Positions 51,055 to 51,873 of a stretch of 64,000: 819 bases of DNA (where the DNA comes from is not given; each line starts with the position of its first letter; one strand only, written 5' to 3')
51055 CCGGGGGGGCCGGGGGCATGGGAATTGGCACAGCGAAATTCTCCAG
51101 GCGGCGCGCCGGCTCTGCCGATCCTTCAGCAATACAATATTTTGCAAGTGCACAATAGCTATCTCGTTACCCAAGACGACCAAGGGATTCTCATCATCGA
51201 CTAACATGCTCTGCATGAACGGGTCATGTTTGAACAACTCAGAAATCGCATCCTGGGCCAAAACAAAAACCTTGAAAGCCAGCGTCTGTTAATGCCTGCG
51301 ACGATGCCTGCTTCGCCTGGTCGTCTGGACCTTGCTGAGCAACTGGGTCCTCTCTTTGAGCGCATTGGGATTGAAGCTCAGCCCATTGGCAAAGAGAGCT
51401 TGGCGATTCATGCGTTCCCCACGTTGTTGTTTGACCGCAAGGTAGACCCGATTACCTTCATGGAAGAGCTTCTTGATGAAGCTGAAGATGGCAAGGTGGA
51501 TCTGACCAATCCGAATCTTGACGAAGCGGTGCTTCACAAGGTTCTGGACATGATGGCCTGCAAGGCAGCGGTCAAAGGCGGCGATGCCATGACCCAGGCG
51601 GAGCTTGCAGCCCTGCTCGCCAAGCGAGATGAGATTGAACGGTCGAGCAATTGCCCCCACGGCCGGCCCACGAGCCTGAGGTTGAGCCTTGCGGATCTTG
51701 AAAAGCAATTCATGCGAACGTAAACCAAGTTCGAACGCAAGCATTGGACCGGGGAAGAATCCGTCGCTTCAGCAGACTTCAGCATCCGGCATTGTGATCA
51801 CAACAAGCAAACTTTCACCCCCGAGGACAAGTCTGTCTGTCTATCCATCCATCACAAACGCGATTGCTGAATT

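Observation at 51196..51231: mutL carries an in-frame TAA exactly at the Gln of the DQHAX2EX4E endonuclease motif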

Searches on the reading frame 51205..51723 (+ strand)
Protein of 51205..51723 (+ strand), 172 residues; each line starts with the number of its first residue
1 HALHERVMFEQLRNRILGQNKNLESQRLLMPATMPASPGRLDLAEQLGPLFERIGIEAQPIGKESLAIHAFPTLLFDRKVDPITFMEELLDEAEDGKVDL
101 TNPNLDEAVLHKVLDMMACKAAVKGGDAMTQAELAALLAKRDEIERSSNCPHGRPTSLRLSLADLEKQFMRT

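Call 6: search_protein_families(library=pfam, proteins=[window:51205-51723:+])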
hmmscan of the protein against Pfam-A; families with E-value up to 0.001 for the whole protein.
window:51205-51723:+ (172 aa): 1 family
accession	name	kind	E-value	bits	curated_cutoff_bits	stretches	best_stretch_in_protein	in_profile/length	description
PF08676.16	MutL_C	-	1.7e-20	73.6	25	1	1-127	23-140/142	MutL C terminal dimerisation domain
